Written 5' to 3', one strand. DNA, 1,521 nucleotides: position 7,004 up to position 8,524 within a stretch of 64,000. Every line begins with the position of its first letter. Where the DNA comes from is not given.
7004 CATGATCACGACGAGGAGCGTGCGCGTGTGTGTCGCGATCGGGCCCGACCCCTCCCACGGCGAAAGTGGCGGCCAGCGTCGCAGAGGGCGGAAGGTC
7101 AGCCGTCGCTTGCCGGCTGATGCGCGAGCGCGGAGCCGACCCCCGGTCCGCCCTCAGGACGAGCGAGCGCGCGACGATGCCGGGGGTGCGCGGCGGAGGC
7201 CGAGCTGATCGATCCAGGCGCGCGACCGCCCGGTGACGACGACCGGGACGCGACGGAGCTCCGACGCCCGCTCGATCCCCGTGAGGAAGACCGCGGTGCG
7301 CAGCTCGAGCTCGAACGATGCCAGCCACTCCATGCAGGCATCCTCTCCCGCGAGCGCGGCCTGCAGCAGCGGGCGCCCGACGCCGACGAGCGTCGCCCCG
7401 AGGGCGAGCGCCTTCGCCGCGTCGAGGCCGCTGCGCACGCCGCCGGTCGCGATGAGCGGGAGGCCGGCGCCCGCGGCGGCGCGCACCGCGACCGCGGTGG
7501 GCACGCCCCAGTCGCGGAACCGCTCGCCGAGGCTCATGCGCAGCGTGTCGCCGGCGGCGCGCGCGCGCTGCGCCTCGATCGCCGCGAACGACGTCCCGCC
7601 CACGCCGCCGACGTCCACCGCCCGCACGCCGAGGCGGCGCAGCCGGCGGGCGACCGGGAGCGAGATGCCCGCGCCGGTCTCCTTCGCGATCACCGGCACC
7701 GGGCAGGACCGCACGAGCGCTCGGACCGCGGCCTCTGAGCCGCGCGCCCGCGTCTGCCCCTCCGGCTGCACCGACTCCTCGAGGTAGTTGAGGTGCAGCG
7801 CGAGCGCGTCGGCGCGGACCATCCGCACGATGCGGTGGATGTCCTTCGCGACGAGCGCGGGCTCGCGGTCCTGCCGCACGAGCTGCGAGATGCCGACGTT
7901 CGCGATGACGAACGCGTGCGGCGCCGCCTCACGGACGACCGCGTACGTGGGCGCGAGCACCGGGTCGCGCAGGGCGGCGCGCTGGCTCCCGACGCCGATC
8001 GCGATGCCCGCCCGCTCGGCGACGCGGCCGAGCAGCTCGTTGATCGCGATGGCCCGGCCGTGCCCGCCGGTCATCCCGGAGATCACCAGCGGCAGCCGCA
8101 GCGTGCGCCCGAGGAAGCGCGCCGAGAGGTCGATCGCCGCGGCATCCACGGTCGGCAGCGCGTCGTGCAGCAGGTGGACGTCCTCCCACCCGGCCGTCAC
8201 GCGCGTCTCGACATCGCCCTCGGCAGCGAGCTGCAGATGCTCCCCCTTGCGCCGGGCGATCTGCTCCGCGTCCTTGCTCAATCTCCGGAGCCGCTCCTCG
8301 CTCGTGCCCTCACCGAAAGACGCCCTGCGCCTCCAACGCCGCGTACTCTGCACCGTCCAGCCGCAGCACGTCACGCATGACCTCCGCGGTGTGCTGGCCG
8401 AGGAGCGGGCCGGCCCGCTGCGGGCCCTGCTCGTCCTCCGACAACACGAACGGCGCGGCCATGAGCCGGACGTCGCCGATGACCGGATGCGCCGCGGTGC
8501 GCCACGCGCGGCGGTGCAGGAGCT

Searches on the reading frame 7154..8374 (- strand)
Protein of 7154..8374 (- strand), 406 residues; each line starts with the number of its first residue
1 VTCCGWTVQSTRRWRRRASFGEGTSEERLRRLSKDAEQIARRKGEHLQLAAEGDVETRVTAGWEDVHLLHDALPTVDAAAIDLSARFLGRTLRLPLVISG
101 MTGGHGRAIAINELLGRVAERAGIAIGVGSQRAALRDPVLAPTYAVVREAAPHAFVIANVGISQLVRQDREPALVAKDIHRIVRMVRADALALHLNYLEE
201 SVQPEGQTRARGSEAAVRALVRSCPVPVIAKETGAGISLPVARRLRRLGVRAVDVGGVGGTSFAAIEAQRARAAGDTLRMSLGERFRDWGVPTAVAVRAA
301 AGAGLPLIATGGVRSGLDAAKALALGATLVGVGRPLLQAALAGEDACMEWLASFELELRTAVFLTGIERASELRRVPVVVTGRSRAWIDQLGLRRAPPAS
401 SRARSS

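Call 7: search_protein_families(library=pfam, proteins=[window:7154-8374:-])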
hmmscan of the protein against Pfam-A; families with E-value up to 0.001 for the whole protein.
window:7154-8374:- (406 aa): 3 families
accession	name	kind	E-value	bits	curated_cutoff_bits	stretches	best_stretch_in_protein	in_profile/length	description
PF01070.24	FMN_dh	-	1.7e-19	70.5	24.9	1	216-375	209-345/350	FMN-dependent dehydrogenase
PF00478.31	IMPDH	-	2.7e-05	23.8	25.6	1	293-336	192-239/345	IMP dehydrogenase / GMP reductase domain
PF01180.27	DHO_dh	-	6.3e-05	22.8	27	1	283-334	219-270/291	Dihydroorotate dehydrogenase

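Call 8: search_protein_families(library=ncbifam, proteins=[window:7154-8374:-], max_evalue=0.00001)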
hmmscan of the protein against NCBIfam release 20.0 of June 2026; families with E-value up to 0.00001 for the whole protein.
window:7154-8374:- (406 aa): 4 families
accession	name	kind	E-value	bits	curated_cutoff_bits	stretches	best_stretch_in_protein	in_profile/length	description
TIGR02151.1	IPP_isom_2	equivalog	1.7e-106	355.9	281.3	1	41-381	1-337/338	type 2 isopentenyl-diphosphate Delta-isomerase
NF008398.0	PRK11197.1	subfamily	9.3e-10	37.8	376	1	297-376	293-373/381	L-lactate dehydrogenase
NF033901.1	L_lactate_LldD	exception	1.3e-07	31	550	1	291-375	284-372/377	FMN-dependent L-lactate dehydrogenase LldD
TIGR02708.1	L_lactate_ox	equivalog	1.6e-06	27.3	645.5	1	302-374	281-354/367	L-lactate oxidase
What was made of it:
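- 7154..8281 (-): fni: type-2 IPP isomerase of the Glu160 ('E-type') subgroup and last gene of the pcd operon. Likely TTG start at 8281, 28 nt after the CoA-transferase B stop. TIGR02151, 355.9 bits against 281.3 (call 8).
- Checked: fni, 7154-8281(-): TIGR02151 type-2 IPP isomerase, 355.9 bits against a cut-off of 281.3 (call 8).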

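Call 14: search_solved_structures(query=window:7154-8281:-, max_evalue=1e-10)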
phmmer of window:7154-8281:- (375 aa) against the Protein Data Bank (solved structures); distinct sequences matched with E-value up to 1e-10: 7.
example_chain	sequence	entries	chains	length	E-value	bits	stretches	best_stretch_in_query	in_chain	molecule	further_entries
2zru_A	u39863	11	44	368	5.2e-67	230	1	8-363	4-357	Isopentenyl-diphosphate delta-isomerase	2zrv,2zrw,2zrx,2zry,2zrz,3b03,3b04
1vcf_A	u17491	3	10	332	2.3e-55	191.8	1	8-343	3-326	isopentenyl-diphosphate delta-isomerase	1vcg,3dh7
1p0k_A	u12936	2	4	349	5.6e-51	177.3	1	9-363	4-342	Isopentenyl-diphosphate delta-isomerase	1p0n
3sr7_A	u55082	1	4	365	3.3e-38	135.3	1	9-354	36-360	Isopentenyl-diphosphate delta-isomerase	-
4n02_A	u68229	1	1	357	4.2e-37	131.7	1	9-359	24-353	Isopentenyl-diphosphate delta-isomerase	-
7f20_A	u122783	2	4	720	8.3e-16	61.7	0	264-344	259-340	L-lactate oxidase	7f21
7f22_A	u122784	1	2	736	1e-15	61.4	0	264-344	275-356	L-lactate oxidase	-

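Call 23: find_homologous_proteins(query=window:7154-8281:-, max_evalue=1e-40)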
Query window:7154-8281:- (375 aa): 5324 proteins with E <= 1e-40 among 8000 candidates; the best 120 are listed.
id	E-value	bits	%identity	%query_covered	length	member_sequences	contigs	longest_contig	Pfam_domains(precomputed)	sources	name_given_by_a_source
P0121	9.8e-229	777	100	100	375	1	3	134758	PF01070.25,PF00478.32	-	-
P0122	5.9e-197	672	85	100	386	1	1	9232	PF01070.25,PF00478.32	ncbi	-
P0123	2.3e-191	654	83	100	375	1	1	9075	PF01070.25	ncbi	-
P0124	2.4e-191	654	84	97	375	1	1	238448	PF01070.25,PF01180.28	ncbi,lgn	-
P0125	1.2e-188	645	82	100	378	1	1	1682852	PF01070.25,PF01180.28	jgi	jgi:isopentenyl-diphosphate Delta-isomerase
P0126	1.4e-188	645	82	100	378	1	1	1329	PF01070.25,PF01180.28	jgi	jgi:isopentenyl-diphosphate Delta-isomerase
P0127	1.2e-187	642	82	100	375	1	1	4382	PF01070.25,PF01180.28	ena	-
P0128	1.5e-187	641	82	100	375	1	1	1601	PF01070.25,PF01180.28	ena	-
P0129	4.9e-187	640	81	100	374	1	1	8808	PF01070.25,PF01180.28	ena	-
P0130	6.7e-187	639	82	98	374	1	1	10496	PF01070.25,PF01180.28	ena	-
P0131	8.8e-187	639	83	100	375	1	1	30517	PF01070.25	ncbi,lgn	-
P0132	1.1e-186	638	83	100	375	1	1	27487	PF01070.25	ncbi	-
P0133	3.8e-186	637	81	100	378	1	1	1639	PF01070.25,PF01180.28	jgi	jgi:isopentenyl-diphosphate delta-isomerase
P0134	1.7e-185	635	82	99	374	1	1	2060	PF01070.25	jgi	jgi:isopentenyl-diphosphate Delta-isomerase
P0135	3.6e-185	633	81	100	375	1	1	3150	PF01070.25,PF01180.28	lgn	-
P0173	2.8e-174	598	79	96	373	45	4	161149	PF01070.25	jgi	jgi:isopentenyl-diphosphate delta-isomerase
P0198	2.5e-163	562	74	96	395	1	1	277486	PF01070.25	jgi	jgi:isopentenyl-diphosphate delta-isomerase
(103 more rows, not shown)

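Call 25: find_encoding_contigs(protein=P0125, flank=10000, max_places=2)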
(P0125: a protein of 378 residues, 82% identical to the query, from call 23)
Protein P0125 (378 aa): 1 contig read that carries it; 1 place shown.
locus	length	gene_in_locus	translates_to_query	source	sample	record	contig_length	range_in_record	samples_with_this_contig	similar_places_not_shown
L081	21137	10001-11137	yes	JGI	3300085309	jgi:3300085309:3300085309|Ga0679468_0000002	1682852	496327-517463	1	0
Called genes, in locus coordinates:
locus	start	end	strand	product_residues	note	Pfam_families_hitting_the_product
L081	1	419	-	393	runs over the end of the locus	PF06277:EutA, PF06723:MreB_Mbl (weak), PF06277:EutA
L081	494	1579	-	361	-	PF07883:Cupin_2 (faint)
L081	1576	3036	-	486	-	PF20695:UbiD_N, PF01977:UbiD, PF20696:UbiD_C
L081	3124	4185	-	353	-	PF12974:Phosphonate-bd, PF09084:NMT1, PF13379:NMT1_2, PF16868:NMT1_3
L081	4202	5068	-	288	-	PF00528:BPD_transp_1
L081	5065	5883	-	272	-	PF00005:ABC_tran, PF13304:AAA_21 (faint)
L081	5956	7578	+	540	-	PF20695:UbiD_N, PF01977:UbiD, PF20696:UbiD_C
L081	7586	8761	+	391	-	PF02515:CoA_transf_3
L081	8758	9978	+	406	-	PF02515:CoA_transf_3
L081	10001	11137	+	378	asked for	PF01070:FMN_dh, PF01180:DHO_dh (weak)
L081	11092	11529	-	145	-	-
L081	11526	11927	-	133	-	PF00293:NUDIX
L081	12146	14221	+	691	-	PF01590:GAF, PF13185:GAF_2, PF13492:GAF_3 (faint), PF00990:GGDEF, PF22335:Cas10-Cmr2_palm2 (weak)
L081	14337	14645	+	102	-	PF00166:Cpn10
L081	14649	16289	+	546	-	PF00118:Cpn60_TCP1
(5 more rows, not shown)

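Call 26: find_encoding_contigs(protein=P0198, flank=10000, max_places=2)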
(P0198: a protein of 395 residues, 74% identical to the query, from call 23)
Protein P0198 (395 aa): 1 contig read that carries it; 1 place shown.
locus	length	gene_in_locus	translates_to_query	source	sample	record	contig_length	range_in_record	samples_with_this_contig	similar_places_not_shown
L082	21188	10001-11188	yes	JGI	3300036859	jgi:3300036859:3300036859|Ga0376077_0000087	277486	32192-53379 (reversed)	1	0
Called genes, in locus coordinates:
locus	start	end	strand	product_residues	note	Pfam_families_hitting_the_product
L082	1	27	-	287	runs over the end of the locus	PF12146:Hydrolase_4, PF00561:Abhydrolase_1, PF12697:Abhydrolase_6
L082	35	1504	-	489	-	PF20695:UbiD_N, PF01977:UbiD, PF20696:UbiD_C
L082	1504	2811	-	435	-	PF00857:Isochorismatase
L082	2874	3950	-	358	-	PF03401:TctC (weak)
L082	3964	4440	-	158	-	PF07331:TctB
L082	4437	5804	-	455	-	PF01970:TctA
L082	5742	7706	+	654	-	PF20695:UbiD_N, PF01977:UbiD, PF20696:UbiD_C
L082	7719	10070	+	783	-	PF02515:CoA_transf_3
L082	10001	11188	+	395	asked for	PF01070:FMN_dh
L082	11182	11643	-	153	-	-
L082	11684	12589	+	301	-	PF01551:Peptidase_M23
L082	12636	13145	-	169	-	PF00293:NUDIX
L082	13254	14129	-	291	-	PF13378:MR_MLE_C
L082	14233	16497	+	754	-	PF01590:GAF, PF13185:GAF_2, PF13492:GAF_3 (faint), PF00990:GGDEF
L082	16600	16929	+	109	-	PF00166:Cpn10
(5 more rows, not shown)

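Call 27: find_encoding_contigs(protein=P0173, flank=10000, max_places=2)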
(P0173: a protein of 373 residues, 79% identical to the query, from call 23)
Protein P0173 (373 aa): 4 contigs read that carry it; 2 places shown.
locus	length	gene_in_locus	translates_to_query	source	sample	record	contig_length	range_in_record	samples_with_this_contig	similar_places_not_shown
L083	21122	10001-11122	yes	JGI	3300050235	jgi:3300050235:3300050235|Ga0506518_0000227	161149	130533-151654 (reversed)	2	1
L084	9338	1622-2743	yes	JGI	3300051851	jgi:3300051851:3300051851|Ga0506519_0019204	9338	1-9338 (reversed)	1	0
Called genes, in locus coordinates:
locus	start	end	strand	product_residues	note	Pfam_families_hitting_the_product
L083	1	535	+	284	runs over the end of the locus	PF00941:FAD_binding_5, PF03450:CO_deh_flav_C (weak)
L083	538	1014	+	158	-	PF00111:Fer2, PF13085:Fer2_3 (weak), PF01799:Fer2_2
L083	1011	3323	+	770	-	PF01315:Ald_Xan_dh_C, PF02738:MoCoBD_1, PF20256:MoCoBD_2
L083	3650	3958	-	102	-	-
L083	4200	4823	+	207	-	PF01636:APH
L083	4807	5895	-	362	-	PF07883:Cupin_2 (weak)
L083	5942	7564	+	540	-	PF20695:UbiD_N, PF01977:UbiD, PF20696:UbiD_C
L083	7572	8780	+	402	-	PF02515:CoA_transf_3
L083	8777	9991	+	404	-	PF02515:CoA_transf_3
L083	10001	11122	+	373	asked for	PF01070:FMN_dh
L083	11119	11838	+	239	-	PF00596:Aldolase_II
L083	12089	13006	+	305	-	PF01551:Peptidase_M23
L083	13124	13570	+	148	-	-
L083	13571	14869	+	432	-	PF13487:HD_5, PF01966:HD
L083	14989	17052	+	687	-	PF14827:dCache_3 (faint), PF22335:Cas10-Cmr2_palm2 (faint), PF01590:GAF, PF13185:GAF_2, PF13492:GAF_3, PF00990:GGDEF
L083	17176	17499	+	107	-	PF00166:Cpn10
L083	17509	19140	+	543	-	PF00118:Cpn60_TCP1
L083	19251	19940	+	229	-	-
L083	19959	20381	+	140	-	-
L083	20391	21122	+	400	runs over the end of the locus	PF05977:MFS_3, PF07690:MFS_1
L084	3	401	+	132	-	?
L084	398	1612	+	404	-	PF02515:CoA_transf_3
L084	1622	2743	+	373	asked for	PF01070:FMN_dh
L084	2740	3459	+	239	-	PF00596:Aldolase_II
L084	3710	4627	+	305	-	PF01551:Peptidase_M23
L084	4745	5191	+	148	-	-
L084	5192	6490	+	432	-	PF13487:HD_5, PF01966:HD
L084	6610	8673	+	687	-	PF14827:dCache_3 (faint), PF22335:Cas10-Cmr2_palm2 (faint), PF01590:GAF, PF13185:GAF_2, PF13492:GAF_3, PF00990:GGDEF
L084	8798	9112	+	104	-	PF00166:Cpn10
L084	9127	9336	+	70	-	?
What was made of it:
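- Three long metagenome contigs looked up through fni show the same arrangement (calls 25-27). In some loci fni is sandwiched inside operons, for example a 4-nt overlap with the next gene in L083 (call 27).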

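Call 33: search_solved_structures(query=window:7154-8281:-, max_evalue=1e-50, show_alignments=2)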
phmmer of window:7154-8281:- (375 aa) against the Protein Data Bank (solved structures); distinct sequences matched with E-value up to 1e-50: 3.
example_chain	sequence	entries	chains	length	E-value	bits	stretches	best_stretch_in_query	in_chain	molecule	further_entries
2zru_A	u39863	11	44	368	5.2e-67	230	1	8-363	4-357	Isopentenyl-diphosphate delta-isomerase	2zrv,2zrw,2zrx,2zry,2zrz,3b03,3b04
1vcf_A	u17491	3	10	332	2.3e-55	191.8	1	8-343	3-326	isopentenyl-diphosphate delta-isomerase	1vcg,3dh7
1p0k_A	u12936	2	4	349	5.6e-51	177.3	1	9-363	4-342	Isopentenyl-diphosphate delta-isomerase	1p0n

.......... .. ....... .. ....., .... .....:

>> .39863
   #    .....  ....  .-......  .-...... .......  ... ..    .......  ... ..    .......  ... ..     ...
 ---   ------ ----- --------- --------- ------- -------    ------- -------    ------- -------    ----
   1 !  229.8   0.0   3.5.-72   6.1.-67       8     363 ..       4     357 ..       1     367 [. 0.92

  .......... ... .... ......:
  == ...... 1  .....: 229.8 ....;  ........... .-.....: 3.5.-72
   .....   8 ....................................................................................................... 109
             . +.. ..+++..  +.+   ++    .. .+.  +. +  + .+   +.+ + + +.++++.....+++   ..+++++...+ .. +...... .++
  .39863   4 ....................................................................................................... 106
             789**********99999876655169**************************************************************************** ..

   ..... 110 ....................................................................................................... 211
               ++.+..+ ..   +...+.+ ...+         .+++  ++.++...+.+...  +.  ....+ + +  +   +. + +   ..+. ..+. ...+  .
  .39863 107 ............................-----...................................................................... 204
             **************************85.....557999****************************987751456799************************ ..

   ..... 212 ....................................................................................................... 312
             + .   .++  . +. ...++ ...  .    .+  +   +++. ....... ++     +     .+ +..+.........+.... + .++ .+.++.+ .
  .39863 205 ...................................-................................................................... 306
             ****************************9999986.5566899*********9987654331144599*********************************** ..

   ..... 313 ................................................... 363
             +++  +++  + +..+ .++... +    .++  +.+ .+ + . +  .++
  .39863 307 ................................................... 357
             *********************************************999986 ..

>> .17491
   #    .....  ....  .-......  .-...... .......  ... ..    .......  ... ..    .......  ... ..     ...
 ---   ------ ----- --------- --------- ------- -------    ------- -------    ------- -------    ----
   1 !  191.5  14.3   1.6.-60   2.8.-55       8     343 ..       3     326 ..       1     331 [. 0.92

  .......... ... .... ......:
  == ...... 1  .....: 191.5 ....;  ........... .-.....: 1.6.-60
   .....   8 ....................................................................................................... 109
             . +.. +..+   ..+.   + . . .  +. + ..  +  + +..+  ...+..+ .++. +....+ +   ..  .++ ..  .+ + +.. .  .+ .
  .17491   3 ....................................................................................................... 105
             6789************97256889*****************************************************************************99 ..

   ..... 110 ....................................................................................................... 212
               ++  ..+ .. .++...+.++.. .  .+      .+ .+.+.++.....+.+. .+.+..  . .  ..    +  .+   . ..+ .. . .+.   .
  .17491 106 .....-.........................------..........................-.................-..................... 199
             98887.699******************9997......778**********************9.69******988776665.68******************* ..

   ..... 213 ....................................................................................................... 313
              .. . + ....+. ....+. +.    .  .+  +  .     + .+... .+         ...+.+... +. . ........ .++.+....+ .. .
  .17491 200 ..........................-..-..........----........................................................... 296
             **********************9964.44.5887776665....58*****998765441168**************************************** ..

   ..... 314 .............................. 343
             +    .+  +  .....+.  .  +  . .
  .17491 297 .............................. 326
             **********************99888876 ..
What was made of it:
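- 7154..8281 (-): Alignment to 2ZRU and 1VCF (call 33).
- On Type-2 isopentenyl-diphosphate isomerase (IDI-2, TIGR02151): Residues 8-363 align to residues 4-357 of 2ZRU (call 33).
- Closest known: Type-2. Same: Full-length homology, passes TIGR02151, and the phosphate, Mg and FMN residues are conserved (calls 8, 14, 33).
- Checked: It aligns over its full length to solved IDI-2 structures (2ZRU, 230 bits; calls 14, 33).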

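Call 48: search_protein_representatives(protein=window:7154-8281:-)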
Query: 375 residues. Proteins with E-value up to 0.001 (for the whole library): 3804; up to 1e-10: 2104; up to 1e-30: 851. The best 150 are listed.
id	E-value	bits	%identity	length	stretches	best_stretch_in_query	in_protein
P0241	3.3e-115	401.7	60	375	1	7-362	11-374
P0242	1.1e-113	396.7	66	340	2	116-361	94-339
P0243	6.8e-103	361.2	52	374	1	8-360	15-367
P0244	2.5e-102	359.4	55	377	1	9-368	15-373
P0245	2.8e-98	346.1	57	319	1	6-320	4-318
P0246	3.0e-88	313.1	46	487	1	21-362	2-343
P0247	4.3e-88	312.6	49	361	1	9-359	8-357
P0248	1.3e-87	311.0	47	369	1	8-361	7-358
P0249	1.7e-87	310.6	48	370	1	6-360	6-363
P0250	2.1e-87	310.3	47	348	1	10-359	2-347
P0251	4.9e-86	305.8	46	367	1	10-362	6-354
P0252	9.4e-86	304.9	47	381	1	9-372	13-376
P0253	3.9e-85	302.9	45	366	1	9-360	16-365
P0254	2.4e-84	300.3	45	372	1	8-363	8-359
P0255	4.8e-83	296.0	79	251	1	70-259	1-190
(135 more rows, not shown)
